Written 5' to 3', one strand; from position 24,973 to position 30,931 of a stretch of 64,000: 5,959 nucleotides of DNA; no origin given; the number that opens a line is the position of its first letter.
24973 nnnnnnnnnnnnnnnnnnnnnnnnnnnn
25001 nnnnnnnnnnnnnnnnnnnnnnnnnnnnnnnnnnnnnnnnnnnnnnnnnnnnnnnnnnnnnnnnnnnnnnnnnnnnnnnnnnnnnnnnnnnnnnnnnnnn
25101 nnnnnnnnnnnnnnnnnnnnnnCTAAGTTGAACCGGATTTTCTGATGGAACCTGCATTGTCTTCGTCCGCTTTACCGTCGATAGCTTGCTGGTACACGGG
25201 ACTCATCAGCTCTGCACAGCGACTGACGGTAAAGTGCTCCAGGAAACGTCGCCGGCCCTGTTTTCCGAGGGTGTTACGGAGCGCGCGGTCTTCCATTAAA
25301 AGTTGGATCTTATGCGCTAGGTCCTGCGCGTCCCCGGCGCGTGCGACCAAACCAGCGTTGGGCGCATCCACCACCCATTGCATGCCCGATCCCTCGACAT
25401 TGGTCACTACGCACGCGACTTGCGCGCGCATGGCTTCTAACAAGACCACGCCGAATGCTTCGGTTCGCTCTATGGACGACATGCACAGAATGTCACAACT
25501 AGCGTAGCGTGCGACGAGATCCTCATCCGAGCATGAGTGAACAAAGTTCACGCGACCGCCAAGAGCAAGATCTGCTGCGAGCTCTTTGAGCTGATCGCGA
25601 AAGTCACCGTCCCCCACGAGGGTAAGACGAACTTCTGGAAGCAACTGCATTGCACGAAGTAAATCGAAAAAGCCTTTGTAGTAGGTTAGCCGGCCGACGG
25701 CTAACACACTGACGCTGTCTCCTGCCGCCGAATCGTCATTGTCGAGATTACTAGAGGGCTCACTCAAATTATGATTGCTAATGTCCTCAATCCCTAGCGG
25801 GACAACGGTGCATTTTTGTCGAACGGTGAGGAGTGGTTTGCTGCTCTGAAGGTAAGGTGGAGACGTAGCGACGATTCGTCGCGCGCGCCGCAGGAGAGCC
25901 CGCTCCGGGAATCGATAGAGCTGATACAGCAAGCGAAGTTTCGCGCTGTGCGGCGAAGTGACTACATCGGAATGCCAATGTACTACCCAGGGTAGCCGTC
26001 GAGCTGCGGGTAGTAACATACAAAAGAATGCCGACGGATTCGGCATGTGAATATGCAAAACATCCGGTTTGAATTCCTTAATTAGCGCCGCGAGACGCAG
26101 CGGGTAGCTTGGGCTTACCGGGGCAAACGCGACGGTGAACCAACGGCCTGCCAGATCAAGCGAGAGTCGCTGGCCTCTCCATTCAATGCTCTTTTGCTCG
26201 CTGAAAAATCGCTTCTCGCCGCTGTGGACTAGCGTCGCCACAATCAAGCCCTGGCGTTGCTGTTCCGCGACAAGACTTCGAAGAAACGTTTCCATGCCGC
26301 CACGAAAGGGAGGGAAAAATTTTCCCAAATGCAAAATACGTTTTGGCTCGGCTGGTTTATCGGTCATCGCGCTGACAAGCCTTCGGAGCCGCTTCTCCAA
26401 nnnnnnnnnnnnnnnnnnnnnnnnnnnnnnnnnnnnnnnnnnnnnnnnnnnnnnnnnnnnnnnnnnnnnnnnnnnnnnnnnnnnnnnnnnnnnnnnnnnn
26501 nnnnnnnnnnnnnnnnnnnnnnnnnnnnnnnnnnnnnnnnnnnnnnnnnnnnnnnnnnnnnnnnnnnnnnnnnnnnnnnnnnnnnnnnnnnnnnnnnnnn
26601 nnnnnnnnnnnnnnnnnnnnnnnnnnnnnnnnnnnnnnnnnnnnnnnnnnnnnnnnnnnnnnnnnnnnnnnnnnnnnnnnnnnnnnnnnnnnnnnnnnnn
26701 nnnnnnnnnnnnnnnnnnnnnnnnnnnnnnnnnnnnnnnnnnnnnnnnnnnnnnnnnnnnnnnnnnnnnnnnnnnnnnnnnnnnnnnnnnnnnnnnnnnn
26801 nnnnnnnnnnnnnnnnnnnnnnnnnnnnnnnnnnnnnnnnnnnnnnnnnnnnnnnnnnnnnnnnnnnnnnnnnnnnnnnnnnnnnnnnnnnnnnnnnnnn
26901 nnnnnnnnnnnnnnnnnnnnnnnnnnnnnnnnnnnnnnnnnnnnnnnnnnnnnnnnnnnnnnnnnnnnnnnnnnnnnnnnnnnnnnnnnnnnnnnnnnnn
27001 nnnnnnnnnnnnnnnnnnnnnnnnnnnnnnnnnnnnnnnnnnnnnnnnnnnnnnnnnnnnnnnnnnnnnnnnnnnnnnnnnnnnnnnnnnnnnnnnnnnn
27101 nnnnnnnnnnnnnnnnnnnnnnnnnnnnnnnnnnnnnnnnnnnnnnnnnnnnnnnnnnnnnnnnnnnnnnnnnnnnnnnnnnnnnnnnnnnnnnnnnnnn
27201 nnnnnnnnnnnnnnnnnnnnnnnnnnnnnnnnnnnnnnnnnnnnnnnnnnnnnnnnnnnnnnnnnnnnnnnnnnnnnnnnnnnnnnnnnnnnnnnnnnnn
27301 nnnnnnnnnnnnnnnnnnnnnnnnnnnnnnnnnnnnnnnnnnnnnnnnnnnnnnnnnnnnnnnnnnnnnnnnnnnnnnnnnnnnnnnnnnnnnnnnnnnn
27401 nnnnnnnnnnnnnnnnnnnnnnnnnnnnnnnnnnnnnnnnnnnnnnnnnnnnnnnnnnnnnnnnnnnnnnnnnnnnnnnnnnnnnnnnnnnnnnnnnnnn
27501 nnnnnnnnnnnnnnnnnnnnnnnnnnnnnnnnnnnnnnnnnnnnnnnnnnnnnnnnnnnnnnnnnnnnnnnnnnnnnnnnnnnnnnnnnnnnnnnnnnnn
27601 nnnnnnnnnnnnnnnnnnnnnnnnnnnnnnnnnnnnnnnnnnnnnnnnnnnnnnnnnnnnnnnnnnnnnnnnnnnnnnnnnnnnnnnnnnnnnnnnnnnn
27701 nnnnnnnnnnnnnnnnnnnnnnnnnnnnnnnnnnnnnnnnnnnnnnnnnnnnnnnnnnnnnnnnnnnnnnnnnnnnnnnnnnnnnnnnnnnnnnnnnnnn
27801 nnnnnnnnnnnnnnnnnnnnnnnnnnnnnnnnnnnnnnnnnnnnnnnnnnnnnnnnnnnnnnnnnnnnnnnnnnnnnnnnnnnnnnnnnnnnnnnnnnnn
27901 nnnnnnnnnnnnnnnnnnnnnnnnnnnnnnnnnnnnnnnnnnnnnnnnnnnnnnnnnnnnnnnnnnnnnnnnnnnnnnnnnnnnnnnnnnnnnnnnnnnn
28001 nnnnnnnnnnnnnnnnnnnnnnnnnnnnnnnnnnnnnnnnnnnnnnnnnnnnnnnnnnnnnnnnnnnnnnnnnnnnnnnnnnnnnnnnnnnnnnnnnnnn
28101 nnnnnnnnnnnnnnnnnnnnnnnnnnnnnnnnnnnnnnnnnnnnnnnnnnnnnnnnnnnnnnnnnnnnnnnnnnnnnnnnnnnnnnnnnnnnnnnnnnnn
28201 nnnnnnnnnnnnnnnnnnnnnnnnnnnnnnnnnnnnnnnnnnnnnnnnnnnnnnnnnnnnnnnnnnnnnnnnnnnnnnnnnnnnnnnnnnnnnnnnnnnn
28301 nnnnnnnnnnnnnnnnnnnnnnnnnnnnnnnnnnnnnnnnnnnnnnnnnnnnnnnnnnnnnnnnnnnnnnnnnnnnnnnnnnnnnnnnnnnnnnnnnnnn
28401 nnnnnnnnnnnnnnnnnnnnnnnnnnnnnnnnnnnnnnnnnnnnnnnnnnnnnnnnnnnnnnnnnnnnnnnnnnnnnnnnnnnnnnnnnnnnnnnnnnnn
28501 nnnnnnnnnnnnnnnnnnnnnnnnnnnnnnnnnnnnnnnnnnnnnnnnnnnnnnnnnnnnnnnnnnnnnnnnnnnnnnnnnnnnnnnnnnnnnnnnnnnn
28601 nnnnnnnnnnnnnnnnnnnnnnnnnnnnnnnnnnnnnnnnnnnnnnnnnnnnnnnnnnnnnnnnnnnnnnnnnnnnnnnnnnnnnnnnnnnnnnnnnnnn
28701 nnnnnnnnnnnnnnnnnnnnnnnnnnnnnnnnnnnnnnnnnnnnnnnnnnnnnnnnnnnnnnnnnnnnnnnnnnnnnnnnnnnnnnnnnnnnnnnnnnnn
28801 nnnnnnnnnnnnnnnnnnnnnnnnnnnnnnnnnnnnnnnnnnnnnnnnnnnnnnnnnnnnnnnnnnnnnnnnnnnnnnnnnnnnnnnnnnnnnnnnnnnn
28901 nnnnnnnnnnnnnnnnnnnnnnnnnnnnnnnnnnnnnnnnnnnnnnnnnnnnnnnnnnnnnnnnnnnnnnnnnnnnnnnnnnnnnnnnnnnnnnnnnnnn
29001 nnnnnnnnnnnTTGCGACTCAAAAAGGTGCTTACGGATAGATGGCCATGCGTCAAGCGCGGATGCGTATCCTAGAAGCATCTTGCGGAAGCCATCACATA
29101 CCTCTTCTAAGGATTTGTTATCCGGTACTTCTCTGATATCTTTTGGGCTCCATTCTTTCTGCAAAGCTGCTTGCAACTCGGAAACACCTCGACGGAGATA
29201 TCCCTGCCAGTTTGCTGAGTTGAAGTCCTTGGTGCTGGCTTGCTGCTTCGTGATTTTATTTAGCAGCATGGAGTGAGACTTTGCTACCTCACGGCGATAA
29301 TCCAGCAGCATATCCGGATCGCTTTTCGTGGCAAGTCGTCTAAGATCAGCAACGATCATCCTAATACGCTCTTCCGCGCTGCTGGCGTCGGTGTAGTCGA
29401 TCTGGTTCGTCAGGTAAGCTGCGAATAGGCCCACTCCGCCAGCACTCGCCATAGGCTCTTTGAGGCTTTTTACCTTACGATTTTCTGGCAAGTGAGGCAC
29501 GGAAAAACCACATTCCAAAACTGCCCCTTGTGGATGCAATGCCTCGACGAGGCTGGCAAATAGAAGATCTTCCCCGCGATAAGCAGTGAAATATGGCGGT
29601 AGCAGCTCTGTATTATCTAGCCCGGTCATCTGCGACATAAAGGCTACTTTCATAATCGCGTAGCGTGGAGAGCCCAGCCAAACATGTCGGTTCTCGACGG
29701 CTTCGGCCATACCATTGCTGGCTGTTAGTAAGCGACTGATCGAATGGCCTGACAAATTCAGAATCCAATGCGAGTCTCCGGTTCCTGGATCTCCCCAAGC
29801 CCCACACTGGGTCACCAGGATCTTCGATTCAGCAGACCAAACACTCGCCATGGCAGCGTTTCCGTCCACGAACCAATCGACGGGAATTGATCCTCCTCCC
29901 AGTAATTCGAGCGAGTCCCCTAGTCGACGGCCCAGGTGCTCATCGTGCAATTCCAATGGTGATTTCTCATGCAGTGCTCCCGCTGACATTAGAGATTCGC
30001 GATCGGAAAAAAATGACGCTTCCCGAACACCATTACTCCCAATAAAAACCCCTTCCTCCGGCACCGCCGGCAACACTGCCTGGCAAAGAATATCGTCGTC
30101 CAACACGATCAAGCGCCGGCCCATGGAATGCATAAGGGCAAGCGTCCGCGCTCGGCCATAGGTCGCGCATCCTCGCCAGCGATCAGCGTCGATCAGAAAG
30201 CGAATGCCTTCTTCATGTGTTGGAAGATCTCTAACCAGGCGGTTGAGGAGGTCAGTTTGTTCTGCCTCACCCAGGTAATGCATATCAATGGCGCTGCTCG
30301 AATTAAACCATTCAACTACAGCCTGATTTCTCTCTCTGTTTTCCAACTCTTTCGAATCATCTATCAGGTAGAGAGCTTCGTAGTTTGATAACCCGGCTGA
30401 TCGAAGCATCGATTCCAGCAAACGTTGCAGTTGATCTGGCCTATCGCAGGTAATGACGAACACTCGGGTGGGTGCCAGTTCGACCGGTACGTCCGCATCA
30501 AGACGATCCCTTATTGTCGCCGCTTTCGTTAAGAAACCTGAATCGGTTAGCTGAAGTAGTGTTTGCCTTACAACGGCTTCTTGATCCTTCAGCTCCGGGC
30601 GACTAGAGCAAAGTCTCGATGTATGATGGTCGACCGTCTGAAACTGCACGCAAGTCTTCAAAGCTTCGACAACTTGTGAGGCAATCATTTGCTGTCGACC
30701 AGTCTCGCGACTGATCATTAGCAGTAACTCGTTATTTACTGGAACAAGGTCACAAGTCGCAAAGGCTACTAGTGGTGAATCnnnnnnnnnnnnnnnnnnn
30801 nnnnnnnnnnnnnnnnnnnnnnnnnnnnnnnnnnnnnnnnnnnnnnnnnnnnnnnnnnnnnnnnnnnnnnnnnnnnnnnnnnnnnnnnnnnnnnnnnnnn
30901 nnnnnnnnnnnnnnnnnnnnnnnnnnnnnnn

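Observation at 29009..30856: Glycosyltransferase-like protein with a PqqD/RRE-like N-terminal domain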

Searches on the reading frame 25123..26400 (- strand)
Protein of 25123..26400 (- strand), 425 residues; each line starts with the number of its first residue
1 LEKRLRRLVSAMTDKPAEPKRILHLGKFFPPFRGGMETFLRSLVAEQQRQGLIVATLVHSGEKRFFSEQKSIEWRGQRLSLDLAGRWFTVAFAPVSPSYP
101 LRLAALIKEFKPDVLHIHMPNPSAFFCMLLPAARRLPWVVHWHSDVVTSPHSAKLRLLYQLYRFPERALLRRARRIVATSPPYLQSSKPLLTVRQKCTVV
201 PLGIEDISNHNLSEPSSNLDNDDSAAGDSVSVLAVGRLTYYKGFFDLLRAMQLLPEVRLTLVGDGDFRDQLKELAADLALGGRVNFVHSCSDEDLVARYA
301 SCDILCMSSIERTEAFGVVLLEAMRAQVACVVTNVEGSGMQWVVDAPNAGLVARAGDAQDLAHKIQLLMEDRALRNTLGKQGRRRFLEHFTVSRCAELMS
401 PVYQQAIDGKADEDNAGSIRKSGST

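Call 5: search_protein_families(library=pfam, proteins=[window:25123-26400:-], max_evalue=0.001)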
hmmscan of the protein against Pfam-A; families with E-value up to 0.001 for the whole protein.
window:25123-26400:- (425 aa): 7 families
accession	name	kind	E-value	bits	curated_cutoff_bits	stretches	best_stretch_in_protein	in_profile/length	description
PF00534.26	Glycos_transf_1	-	7.4e-36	123.7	26.4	1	227-385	13-172/172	Glycosyl transferases group 1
PF13692.12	Glyco_trans_1_4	-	1.7e-26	93.6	27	1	231-371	3-142/142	Glycosyl transferases group 1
PF13579.12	Glyco_trans_4_4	-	6.1e-23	82.4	29.7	1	34-203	1-158/158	Glycosyl transferase 4-like domain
PF13439.12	Glyco_transf_4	-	2.6e-21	76.8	28.5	1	34-205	2-167/170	Glycosyltransferase Family 4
PF13477.12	Glyco_trans_4_2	-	2.9e-08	34.4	23.4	1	102-180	65-139/139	Glycosyl transferase 4-like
PF13524.12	Glyco_trans_1_2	-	2.2e-07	31.4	25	1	247-397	5-140/144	Glycosyl transferase-like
PF20706.3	GT4-conflict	-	3.9e-06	26.5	26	1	166-397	140-383/385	Family 4 Glycosyltransferase in conflict systems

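Call 6: search_protein_families(library=ncbifam, proteins=[window:25123-26400:-], max_evalue=0.01)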
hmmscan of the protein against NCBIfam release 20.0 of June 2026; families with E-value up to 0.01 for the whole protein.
window:25123-26400:- (425 aa): 36 families (the best 25 are shown)
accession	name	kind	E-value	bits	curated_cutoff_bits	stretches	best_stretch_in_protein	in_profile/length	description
NF041876.1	EPS_EpsE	equivalog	6.8e-27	94.7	400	1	194-398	185-388/389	exopolysaccharide biosynthesis GT4 family glycosyltransferase EpsE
TIGR04063.1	stp3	hypoth_equivalog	1.8e-21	76.5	442.05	1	21-406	1-395/397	TIGR04063 family PEP-CTERM/XrtA system glycosyltransferase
TIGR03088.1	stp2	hypoth_equivalog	2.4e-21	76.2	409.05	1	102-406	72-373/374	TIGR03088 family PEP-CTERM/XrtA system glycosyltransferase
NF047684.1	TeichurnBiosyTuaC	equivalog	3.9e-21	75.4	550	1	108-407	105-390/391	teichuronic acid biosynthesis protein TuaC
TIGR03999.1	thiol_BshA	equivalog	5.2e-20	71.7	273.7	1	102-407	75-374/375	N-acetyl-alpha-D-glucosaminyl L-malate synthase BshA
NF038298.1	EPS_HpsO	equivalog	4.6e-18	65.1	575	1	197-405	170-386/388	hormogonium polysaccharide biosynthesis glycosyltransferase HpsO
TIGR02149.1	glgA_Coryne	subfamily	3.1e-17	62.8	302.4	1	33-405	15-389/391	glycogen synthase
TIGR04157.1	glyco_rSAM_CFB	subfamily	5e-16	58.7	400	1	194-402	192-405/406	TIGR04157 family glycosyltransferase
NF050056.1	ProtGlycPglH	equivalog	1.8e-15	56.9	600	1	226-394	176-341/354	GalNAc-alpha-(1->4)-GalNAc-alpha-(1->3)-diNAcBac-PP-undecaprenol alpha-1,4-N-acetyl-D-galactosaminyltransferase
NF053787.1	GlcN_PG_synth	equivalog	4.3e-15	55.4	480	1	27-405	8-358/361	N-acetylglucosaminyl phosphatidylglycerol synthase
TIGR03449.1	mycothiol_MshA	equivalog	1.5e-14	53.7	462.5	1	232-407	223-404/406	D-inositol-3-phosphate glycosyltransferase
NF038229.1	Glyco4_Geo_Pelo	equivalog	3.6e-13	49.2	400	1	78-407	22-337/338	GPMC system family 4 glycosyltransferase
NF050063.1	ProtGlycPglJ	equivalog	1.1e-11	44.6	500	1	228-393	193-354/363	N-acetylgalactosamine-N,N'-diacetylbacillosaminyl-diphospho-undecaprenol 4-alpha-N-acetylgalactosaminyltransferase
TIGR04047.1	MSMEG_0565_glyc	hypoth_equivalog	1.4e-10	40.8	259.85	1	192-404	156-372/373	MSMEG_0565 family glycosyltransferase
NF041879.1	EPS_EpsH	equivalog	2e-10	40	800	1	228-414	236-424/431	exopolysaccharide biosynthesis glycosyltransferase EpsH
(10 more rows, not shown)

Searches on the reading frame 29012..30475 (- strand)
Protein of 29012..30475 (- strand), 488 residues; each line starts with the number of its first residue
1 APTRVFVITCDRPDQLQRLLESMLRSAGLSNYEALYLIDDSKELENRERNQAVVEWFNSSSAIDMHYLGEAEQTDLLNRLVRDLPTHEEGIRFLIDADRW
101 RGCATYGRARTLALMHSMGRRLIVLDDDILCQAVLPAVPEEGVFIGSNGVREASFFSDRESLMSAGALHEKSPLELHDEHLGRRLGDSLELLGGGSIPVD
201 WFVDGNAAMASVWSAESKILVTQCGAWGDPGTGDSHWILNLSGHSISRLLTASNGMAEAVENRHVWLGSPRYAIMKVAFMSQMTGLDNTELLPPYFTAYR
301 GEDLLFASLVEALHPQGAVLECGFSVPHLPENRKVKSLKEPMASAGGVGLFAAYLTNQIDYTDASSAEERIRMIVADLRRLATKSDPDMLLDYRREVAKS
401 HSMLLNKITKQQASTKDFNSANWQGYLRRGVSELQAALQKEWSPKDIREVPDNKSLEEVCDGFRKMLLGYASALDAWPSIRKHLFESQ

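Call 43: search_protein_families(library=pfam, proteins=[window:29012-30475:-], max_evalue=10)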
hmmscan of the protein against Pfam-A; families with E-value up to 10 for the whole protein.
window:29012-30475:- (488 aa): 2 families
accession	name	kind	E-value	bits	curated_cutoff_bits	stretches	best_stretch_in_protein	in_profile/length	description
PF00535.33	Glycos_transf_2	-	0.016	15.6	23.3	1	5-42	2-38/168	Glycosyl transferase family 2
PF19787.4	DUF6271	-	0.078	12.3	25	1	31-83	32-84/434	Family of unknown function (DUF6271)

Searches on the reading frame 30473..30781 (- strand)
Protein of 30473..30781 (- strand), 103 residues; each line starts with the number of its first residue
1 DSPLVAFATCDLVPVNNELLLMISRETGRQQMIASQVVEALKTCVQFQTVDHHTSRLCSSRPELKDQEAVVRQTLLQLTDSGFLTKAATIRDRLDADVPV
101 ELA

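Call 24: search_solved_structures(query=A2, max_evalue=10, show_alignments=3)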
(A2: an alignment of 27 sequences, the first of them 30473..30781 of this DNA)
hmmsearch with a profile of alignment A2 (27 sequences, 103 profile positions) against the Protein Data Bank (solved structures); distinct sequences matched with E-value up to 10: 2.
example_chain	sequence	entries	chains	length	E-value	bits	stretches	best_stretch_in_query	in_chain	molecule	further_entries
1oyi_A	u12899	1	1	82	0.73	13.4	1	43-95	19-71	double-stranded RNA-binding protein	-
8i9j_B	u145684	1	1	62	0.79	13.2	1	43-93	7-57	RNA-binding protein E3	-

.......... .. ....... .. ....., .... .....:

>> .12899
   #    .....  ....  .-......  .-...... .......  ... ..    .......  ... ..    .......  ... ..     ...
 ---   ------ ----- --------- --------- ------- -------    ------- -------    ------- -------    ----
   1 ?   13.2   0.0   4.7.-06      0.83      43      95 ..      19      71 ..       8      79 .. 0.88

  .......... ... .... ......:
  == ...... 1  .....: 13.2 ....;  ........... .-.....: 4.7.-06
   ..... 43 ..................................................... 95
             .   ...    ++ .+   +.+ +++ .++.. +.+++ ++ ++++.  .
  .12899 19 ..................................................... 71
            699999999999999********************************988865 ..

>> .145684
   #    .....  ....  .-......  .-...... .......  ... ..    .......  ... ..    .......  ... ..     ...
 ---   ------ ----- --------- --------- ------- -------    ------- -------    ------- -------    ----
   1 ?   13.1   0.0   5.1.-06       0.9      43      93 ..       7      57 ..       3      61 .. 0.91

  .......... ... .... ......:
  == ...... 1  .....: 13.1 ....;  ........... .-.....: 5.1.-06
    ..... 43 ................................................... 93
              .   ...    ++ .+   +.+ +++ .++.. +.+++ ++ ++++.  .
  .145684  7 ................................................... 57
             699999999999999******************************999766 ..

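Call 25: search_protein_families(library=pfam, alignment_id=A2, max_evalue=10)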
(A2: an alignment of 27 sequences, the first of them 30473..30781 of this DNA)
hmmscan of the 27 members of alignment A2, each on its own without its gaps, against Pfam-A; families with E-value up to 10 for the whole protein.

A. member 1, window:30473-30781:- (103 aa): 0 families

B. families by the number of members that match (of 27 scanned): 12 families
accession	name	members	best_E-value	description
PF07902.16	Gp58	1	0.005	gp58-like protein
PF10867.13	DUF2664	1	0.014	Protein of unknown function (DUF2664)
PF12338.13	RbcS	1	0.021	Ribulose-1,5-bisphosphate carboxylase small subunit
PF20618.3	GPD_NAD_C_bact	1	0.064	Bacterial GPD, NAD-dependent C-terminal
PF17760.6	UvrA_inter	1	0.065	UvrA interaction domain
PF24030.1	DUF7341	1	0.068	Domain of unknown function (DUF7341)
PF01588.26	tRNA_bind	1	0.069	Putative tRNA binding domain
PF24729.2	Acb2_Tad1_hairpin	1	0.13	Acb2/Tad1, hairpin domain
PF11848.13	DUF3368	1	0.16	Domain of unknown function (DUF3368)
PF04136.21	COG3_N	1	0.2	Conserved oligomeric Golgi complex subunit 3, N-terminal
PF16553.11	PUFD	1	0.22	BCORL-PCGF1-binding domain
PF19780.4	DUF6265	1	0.23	Domain of unknown function (DUF6265)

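Call 29: predict_structure(alignment_id=A2)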
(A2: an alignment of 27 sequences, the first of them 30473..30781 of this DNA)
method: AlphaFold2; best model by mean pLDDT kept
length: 103 residues; sequences in the alignment: 27
mean_pLDDT: 90.9   pTM: 0.77
mean pLDDT of the five models: 90.9, 89.4, 89.0, 88.5, 87.1
residues with pLDDT >= 90: 73; 70-90: 30; 50-70: 0; < 50: 0
segments of 3 or more residues with pLDDT < 50: none
pLDDT, mean of each block of 10 residues (from residue 1): 89 94 92 91 93 94 90 94 92 84 81
secondary structure, 60 per line:
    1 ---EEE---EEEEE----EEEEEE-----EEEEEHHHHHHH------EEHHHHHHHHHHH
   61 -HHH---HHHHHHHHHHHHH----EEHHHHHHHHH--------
elements in order: E4-6 E10-14 E19-24 E30-34 H35-41 H50-60 H68-80 H87-95

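Call 34: fold_search(model_id=the predicted structure, library=pdb)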
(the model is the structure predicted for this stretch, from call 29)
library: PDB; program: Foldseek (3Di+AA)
matches with E <= 10: 648; with E <= 0.001: 0
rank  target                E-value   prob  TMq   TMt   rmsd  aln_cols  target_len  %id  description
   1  4v1t_B                1.5e-02  1.00  0.50  0.09   6.0       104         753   14  Heterocyclase in complex with substrate and Cofactor (released 2015-01-14)
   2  4v1v_A                3.3e-02  0.99  0.49  0.09   4.0        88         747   15  Heterocyclase in complex with substrate and Cofactor (released 2015-01-14)
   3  4bs9                  3.8e-02  0.99  0.50  0.10   4.1        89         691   15  Structure of the heterocyclase TruD (released 2013-11-06)
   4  8vpo                  4.8e-02  1.00  0.66  0.17   2.3        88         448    6  X-Ray Crystal Structure of TigE from Paramaledivibacter caminithermalis (released 2024-02-07)
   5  4v1v_B                5.8e-02  0.97  0.48  0.09   5.9       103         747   16  Heterocyclase in complex with substrate and Cofactor (released 2015-01-14)
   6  5v1v_A                7.8e-02  0.97  0.46  0.51   3.8        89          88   11  TbiB1 in Complex with the TbiA(alpha) Leader Peptide (released 2018-09-05)
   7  4v1u_A                7.8e-02  0.96  0.47  0.09   4.1        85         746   14  Heterocyclase in complex with substrate and Cofactor (released 2015-01-14)
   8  5v1u_B                9.4e-02  0.96  0.44  0.50   3.9        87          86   11  TbiB1 in Complex with the TbiA(beta) Leader Peptide (released 2018-09-05)
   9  5v1u_A                1.7e-01  0.96  0.49  0.59   4.2        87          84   14  TbiB1 in Complex with the TbiA(beta) Leader Peptide (released 2018-09-05)
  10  1stz_B                2.1e-01  0.38  0.34  0.16  11.5       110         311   14  Crystal structure of a hypothetical protein at 2.2 A resolution (released 2004-08-24)
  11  5v1u_C                2.2e-01  0.91  0.47  0.55   4.4        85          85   13  TbiB1 in Complex with the TbiA(beta) Leader Peptide (released 2018-09-05)
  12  5v1u_D                2.5e-01  0.90  0.48  0.58   4.5        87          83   14  TbiB1 in Complex with the TbiA(beta) Leader Peptide (released 2018-09-05)
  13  5sxy_MODEL_1_A        3.0e-01  0.77  0.48  0.52   4.5        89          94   19  The solution NMR structure for the PqqD truncation of Methylobacterium extorquens PqqCD representing a functio (released 2017-05-24)
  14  8hkr_B                4.9e-01  0.75  0.48  0.17   4.5        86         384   14  Crystal Structure of Histone H3 Lysine 79 (H3K79) Methyltransferase Rv2067c from Mycobacterium tuberculosis (released 2023-10-18)
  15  9lwf_D                5.2e-01  0.18  0.23  0.12  12.8        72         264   10  Cryo-EM structure of dual sensor bound GATOR2 complex (released 2025-08-13)
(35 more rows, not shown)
